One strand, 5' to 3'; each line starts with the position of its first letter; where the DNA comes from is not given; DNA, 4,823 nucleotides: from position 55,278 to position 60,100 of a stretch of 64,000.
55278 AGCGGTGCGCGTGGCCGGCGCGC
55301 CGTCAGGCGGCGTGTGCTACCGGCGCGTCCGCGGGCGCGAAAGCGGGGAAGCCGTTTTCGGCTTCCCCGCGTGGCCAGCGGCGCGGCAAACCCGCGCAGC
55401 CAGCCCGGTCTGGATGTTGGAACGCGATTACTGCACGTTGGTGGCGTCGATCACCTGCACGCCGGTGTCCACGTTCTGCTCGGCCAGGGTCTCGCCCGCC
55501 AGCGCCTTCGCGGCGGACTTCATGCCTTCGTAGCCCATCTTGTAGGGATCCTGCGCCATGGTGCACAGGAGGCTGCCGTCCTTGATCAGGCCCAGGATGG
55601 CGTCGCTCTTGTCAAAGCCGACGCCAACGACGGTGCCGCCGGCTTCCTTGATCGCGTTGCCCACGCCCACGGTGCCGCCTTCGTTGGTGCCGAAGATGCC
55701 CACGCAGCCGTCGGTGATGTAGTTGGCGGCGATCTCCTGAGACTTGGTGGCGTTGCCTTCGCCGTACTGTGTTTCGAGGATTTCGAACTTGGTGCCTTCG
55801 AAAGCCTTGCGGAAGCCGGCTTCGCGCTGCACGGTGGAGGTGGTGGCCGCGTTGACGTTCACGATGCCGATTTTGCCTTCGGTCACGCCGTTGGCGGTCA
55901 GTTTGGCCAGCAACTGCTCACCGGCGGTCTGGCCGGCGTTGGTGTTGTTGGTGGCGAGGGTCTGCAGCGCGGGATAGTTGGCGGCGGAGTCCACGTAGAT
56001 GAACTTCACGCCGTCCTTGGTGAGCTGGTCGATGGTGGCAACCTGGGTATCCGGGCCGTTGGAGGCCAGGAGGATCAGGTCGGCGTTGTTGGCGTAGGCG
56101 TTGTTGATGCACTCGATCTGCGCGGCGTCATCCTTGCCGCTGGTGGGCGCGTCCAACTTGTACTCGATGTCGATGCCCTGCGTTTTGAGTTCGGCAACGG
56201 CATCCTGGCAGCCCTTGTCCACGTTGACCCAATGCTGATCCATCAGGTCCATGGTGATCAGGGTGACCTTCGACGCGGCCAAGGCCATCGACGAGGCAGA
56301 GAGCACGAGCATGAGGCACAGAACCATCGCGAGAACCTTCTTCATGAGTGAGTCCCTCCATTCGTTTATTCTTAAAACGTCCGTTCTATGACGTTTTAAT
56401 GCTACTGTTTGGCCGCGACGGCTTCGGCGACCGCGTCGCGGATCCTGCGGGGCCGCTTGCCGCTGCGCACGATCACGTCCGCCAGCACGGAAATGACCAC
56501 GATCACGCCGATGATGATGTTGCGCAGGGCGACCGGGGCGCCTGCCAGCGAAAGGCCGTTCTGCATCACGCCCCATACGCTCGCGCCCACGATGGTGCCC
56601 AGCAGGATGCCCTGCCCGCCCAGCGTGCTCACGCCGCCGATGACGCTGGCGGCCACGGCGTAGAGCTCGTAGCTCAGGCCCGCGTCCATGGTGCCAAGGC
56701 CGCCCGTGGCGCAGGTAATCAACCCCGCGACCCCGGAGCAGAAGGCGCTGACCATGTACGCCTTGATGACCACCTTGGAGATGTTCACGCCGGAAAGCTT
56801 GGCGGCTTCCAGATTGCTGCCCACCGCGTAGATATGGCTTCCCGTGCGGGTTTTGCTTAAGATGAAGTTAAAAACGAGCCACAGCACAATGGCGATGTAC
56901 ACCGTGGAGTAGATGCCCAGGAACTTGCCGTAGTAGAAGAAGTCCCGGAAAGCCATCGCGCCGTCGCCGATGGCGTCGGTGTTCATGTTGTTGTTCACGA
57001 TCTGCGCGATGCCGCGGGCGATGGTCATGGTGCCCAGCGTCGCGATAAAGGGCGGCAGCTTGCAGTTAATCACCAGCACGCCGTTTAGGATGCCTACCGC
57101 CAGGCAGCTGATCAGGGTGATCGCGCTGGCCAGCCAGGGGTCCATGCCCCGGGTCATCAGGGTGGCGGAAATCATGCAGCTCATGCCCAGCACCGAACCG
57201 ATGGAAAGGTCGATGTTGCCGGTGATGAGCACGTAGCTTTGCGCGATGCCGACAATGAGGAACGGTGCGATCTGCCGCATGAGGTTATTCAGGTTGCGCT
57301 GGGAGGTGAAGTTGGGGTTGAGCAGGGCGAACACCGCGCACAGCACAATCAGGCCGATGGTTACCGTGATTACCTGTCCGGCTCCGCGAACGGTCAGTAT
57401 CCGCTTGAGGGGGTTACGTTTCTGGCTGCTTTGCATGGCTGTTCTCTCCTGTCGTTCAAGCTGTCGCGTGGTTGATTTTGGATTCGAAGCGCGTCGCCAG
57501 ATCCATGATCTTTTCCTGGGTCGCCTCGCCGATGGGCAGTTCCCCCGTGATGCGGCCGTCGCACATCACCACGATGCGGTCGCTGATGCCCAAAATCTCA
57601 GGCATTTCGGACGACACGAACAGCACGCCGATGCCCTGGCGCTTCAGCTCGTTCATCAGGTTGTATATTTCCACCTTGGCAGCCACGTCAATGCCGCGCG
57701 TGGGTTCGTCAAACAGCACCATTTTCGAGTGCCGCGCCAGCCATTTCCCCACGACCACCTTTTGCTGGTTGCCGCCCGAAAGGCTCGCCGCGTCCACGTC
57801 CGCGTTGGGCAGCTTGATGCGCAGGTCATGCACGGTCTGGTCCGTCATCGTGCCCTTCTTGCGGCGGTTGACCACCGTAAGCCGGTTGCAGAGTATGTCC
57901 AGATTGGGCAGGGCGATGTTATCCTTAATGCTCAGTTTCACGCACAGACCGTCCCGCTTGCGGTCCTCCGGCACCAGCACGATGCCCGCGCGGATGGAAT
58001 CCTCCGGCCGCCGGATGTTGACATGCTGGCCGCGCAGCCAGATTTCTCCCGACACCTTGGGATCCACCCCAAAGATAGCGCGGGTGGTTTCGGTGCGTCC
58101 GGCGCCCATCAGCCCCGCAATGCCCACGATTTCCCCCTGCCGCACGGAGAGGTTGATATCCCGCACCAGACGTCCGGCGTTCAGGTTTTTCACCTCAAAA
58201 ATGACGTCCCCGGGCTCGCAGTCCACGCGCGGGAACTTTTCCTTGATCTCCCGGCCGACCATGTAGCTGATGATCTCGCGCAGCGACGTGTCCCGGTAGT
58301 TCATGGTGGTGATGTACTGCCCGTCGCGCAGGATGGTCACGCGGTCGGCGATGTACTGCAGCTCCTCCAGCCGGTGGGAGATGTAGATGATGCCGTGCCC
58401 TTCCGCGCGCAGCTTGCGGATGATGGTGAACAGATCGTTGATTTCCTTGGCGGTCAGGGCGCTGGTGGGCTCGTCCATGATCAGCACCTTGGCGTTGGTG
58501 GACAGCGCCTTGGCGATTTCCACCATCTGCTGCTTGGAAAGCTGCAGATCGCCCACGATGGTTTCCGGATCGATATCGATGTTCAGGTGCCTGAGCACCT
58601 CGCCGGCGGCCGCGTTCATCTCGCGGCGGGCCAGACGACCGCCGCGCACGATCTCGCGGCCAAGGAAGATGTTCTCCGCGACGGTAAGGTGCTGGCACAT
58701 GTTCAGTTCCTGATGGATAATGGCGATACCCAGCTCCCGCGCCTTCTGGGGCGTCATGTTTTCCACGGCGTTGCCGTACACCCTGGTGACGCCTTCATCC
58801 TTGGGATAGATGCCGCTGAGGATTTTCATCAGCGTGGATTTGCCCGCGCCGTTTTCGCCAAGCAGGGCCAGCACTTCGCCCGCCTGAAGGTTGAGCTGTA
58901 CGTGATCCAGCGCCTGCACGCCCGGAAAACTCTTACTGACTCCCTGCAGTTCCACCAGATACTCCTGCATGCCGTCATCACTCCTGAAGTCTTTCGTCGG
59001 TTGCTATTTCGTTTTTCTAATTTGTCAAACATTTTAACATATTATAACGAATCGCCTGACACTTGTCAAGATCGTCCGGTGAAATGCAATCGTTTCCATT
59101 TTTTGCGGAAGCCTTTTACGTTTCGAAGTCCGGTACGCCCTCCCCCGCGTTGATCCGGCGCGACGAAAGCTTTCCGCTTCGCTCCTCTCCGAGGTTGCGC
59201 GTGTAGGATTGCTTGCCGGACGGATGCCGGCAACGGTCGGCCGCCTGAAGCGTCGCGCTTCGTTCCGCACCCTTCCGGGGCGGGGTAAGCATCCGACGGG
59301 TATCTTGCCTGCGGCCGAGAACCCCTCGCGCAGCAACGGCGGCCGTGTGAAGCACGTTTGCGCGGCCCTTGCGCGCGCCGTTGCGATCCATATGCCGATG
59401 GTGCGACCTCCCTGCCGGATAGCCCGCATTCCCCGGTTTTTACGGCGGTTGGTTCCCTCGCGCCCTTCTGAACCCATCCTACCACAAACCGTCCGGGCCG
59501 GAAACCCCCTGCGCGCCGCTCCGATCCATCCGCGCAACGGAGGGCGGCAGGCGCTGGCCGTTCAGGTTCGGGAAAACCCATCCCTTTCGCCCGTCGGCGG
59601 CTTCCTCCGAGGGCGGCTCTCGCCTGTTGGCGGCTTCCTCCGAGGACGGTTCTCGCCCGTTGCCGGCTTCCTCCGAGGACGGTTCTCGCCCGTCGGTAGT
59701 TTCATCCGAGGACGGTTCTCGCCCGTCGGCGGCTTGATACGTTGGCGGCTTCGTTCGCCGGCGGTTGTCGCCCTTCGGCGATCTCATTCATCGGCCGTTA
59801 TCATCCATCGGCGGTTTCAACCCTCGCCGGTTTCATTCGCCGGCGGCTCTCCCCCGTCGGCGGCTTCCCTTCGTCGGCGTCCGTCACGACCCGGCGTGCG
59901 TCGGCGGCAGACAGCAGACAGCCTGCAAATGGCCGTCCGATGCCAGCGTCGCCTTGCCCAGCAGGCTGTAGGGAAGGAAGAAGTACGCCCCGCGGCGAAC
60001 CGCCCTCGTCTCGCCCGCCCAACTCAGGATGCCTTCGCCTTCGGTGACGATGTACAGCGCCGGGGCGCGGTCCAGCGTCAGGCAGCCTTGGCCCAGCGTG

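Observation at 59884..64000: Second, divergent GRE locus: GRE (GCxE type), FGGY kinase and a second PMI-like cupin, with no activase in view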

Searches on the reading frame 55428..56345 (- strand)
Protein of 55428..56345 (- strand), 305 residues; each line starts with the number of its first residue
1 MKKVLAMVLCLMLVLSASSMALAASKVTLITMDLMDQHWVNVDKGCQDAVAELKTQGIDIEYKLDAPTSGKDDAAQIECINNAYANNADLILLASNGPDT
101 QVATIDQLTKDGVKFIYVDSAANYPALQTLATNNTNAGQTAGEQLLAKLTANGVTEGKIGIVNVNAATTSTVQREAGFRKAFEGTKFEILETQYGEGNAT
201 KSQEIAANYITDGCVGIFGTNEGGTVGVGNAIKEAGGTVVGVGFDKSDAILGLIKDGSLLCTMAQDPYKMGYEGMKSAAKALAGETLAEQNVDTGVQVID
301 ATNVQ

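Call 5: search_protein_families(library=pfam, proteins=[window:55428-56345:-])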
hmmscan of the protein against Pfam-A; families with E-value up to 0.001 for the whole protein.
window:55428-56345:- (305 aa): 3 families
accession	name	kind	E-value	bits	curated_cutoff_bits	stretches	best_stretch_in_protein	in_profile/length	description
PF13407.12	Peripla_BP_4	-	1.6e-44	152.8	35.1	1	36-285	10-257/258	Periplasmic binding protein domain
PF00532.27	Peripla_BP_1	-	2.3e-06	27.7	22.2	1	27-195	4-162/281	Periplasmic binding proteins and sugar binding domain of LacI family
PF13377.12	Peripla_BP_3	-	0.00038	21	26.5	0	159-296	12-159/167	Periplasmic binding protein-like domain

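Call 6: search_protein_families(library=ncbifam, proteins=[window:55428-56345:-], max_evalue=0.01)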
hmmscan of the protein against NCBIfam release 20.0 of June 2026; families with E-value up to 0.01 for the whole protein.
window:55428-56345:- (305 aa): 10 families
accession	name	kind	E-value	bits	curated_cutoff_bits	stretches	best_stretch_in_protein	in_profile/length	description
NF007254.0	PRK09701.1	equivalog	5.1e-22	78.4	335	1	1-302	1-307/311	D-allose transporter substrate-binding protein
NF007936.0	PRK10653.1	equivalog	2e-20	73.3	337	1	1-290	3-285/295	ribose ABC transporter substrate-binding protein RbsB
TIGR02637.1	RhaS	equivalog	2.4e-12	46.7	342.25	1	27-287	1-261/302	rhamnose ABC transporter substrate-binding protein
NF011937.0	PRK15408.1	equivalog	2.2e-11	43.2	384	1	3-209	7-207/340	autoinducer 2 ABC transporter substrate-binding protein LsrB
NF052284.1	rhzpin_SBP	equivalog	6.7e-09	35.3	420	1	35-303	12-276/289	rhizopine catabolism ABC transporter substrate-binding protein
NF008185.0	PRK10936.1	equivalog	3e-07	29.7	200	1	16-288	39-305/346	TMAO reductase system periplasmic protein TorT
NF047341.1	lactose_RbsR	equivalog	3.5e-07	29.9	382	1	72-299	102-323/331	ribose utilization transcriptional repressor RbsR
TIGR02955.1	TMAO_TorT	equivalog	2.3e-06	27.1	310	1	30-200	5-169/295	TMAO reductase system periplasmic protein TorT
NF008452.0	PRK11303.1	equivalog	0.00045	19.5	385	1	67-204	97-227/332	catabolite repressor/activator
NF040942.2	hypo_ExtJ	equivalog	0.0036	17.7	52.5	1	1-29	1-32/77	selenite/tellurite reduction operon protein ExtJ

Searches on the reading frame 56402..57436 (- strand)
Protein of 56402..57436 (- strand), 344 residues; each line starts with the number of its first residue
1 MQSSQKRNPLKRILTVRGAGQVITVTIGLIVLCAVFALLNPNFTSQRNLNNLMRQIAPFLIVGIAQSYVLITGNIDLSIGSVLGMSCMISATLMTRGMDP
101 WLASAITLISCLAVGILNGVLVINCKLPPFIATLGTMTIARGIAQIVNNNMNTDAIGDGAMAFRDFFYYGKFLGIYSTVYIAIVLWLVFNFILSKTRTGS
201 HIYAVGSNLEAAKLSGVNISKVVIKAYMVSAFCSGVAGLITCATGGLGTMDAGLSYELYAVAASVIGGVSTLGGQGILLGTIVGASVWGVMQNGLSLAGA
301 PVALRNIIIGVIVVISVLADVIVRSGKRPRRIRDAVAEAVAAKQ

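Call 5: search_protein_families(library=pfam, proteins=[window:56402-57436:-])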
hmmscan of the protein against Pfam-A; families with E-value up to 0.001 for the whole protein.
window:56402-57436:- (344 aa): 1 family
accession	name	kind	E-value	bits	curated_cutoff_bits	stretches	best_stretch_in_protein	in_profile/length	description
PF02653.21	BPD_transp_2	-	7.2e-38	130.7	26.8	1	49-316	2-268/269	Branched-chain amino acid transport system / permease component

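Call 6: search_protein_families(library=ncbifam, proteins=[window:56402-57436:-], max_evalue=0.01)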
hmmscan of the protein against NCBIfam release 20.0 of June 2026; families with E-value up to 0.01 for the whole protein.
window:56402-57436:- (344 aa): 11 families
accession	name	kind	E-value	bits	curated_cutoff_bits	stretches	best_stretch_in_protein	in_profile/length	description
NF040906.3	GguB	equivalog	8.6e-53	179.9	450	2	174-324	223-373/375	multiple monosaccharide ABC transporter permease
NF007067.0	PRK09512.1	equivalog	7.7e-52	176.4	398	1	26-320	23-317/321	ribose ABC transporter permease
NF007252.0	PRK09699.1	equivalog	2.6e-48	165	396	1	27-322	31-323/326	D-allose ABC transporter permease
NF008441.0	PRK11285.1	equivalog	2.9e-46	158.1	378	1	24-328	31-331/333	L-arabinose ABC transporter permease AraH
NF007014.0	PRK09478.1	equivalog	4.9e-44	151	386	1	25-321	18-329/336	galactose/methyl galactoside ABC transporter permease MglC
NF008630.0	PRK11618.1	equivalog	5.6e-44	150.7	363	1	23-332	9-321/331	galactofuranose ABC transporter, permease protein YjfF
NF011961.0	PRK15432.1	equivalog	2.2e-37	129.1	388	1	23-322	11-306/344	autoinducer 2 ABC transporter permease LsrC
NF041862.1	YtfT_transport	equivalog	8.5e-36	123.8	535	1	50-318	57-321/339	galactofuranose ABC transporter, ATP-binding protein YtfT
NF011612.1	PRK15038.1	equivalog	9.3e-31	107.2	500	1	26-320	9-305/322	autoinducer 2 ABC transporter permease LsrD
TIGR03409.1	urea_trans_UrtB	equivalog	7.5e-07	29.1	250.3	1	178-315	147-277/291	urea ABC transporter permease subunit UrtB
TIGR03408.1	urea_trans_UrtC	equivalog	0.00022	21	296.2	1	175-318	168-304/313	urea ABC transporter permease subunit UrtC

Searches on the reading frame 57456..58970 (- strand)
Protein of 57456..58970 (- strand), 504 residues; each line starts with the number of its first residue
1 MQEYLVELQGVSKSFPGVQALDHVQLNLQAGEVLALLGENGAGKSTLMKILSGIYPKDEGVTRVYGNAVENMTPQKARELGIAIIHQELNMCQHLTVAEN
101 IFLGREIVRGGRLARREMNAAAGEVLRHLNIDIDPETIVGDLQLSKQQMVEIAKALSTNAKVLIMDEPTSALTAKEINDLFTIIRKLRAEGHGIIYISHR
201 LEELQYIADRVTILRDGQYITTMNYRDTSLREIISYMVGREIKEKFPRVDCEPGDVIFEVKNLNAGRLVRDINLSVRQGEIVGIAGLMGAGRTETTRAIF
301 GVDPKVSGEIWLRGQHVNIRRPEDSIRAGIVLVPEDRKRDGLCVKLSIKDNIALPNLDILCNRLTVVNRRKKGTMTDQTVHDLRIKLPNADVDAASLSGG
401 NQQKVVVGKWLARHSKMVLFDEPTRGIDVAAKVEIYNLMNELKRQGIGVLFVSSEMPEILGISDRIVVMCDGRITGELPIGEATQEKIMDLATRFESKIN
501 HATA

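Call 5: search_protein_families(library=pfam, proteins=[window:57456-58970:-])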
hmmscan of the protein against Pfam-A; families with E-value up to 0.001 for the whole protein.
window:57456-58970:- (504 aa): 5 families
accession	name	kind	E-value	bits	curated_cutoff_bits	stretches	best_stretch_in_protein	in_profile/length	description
PF00005.33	ABC_tran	-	1.9e-50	171.4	25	2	21-170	1-137/137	ABC transporter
PF13304.12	AAA_21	-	1.3e-09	39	27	0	34-54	2-22/304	AAA domain, putative AbiEii toxin, Type IV TA system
PF02367.23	TsaE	-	0.00029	21.2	26.6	0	26-51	16-41/128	Threonylcarbamoyl adenosine biosynthesis protein TsaE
PF09818.15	ABC_ATPase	-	0.00063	19.3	23.2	0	145-172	161-188/283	P-loop domain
PF13191.12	AAA_16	-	0.00067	20.6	32.6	0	29-74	22-65/167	AAA ATPase domain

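Call 6: search_protein_families(library=ncbifam, proteins=[window:57456-58970:-], max_evalue=0.01)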
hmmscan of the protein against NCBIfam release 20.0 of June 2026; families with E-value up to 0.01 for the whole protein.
window:57456-58970:- (504 aa): 191 families (the best 25 are shown)
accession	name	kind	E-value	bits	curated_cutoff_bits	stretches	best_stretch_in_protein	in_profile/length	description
NF010069.0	PRK13549.1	equivalog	1.2e-177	591.4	699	1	1-500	1-509/513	xylose ABC transporter ATP-binding protein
NF008030.0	PRK10762.1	equivalog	2.3e-175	584.1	745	1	3-493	2-492/501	ribose ABC transporter ATP-binding protein RbsA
NF008442.0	PRK11288.1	equivalog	3.1e-168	560.2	689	1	4-496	6-499/504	L-arabinose ABC transporter ATP-binding protein AraG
NF008215.0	PRK10982.1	equivalog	4.9e-163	543.3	828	1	2-495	10-505/506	galactose/methyl galactoside ABC transporter ATP-binding protein MglA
NF040905.2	GguA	equivalog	8.5e-157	522.5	810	1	6-490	2-498/500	multiple monosaccharide ABC transporter ATP-binding protein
NF007253.0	PRK09700.1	equivalog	6.5e-156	519.9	772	1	2-493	2-507/510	D-allose ABC transporter ATP-binding protein AlsA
TIGR02633.1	xylG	equivalog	9.8e-154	512.5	723.65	1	5-492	1-499/500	D-xylose ABC transporter ATP-binding protein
NF041861.1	YtfR_transport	equivalog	6e-143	476.8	850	1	5-490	1-488/492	galactofuranose ABC transporter, ATP-binding protein YtfR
NF011967.0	PRK15439.1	equivalog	3.5e-122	408.4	586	1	4-494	10-501/510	autoinducer 2 ABC transporter ATP-binding protein LsrA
NF047930.1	ABC_ATP_B6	equivalog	1.1e-104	350.9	670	1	5-491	2-507/510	putative B6 ABC transporter ATP-binding protein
TIGR04406.1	LPS_export_lptB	equivalog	7.5e-61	205.5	240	2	8-222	4-216/239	LPS export ABC transporter ATP-binding protein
TIGR03410.1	urea_trans_UrtE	equivalog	3.5e-59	200.1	285.8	2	7-236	2-227/230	urea ABC transporter ATP-binding subunit UrtE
TIGR01188.1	drrA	subfamily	3.7e-59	200.5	312.45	2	13-222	1-205/302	daunorubicin resistance ABC transporter, ATP-binding protein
TIGR03265.1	PhnT2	equivalog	1.5e-54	185.5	457.7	2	6-218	5-212/353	putative 2-aminoethylphosphonate ABC transporter ATP-binding protein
TIGR00968.1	3a0106s01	subfamily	1.5e-54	185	342.75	2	7-220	2-210/237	sulfate ABC transporter ATP-binding protein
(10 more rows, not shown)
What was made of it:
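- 57456..58970 (-): ABC transporter ATPase, CUT2 monosaccharide type, two ABC_tran domains. Calls 5, 6.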

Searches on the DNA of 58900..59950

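Call 55: search_rna_families(source=window, start=58900, end=59950, threshold=evalue, max_evalue=1)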
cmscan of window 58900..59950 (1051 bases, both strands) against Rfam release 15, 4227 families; matches with E-value up to 1: 0.
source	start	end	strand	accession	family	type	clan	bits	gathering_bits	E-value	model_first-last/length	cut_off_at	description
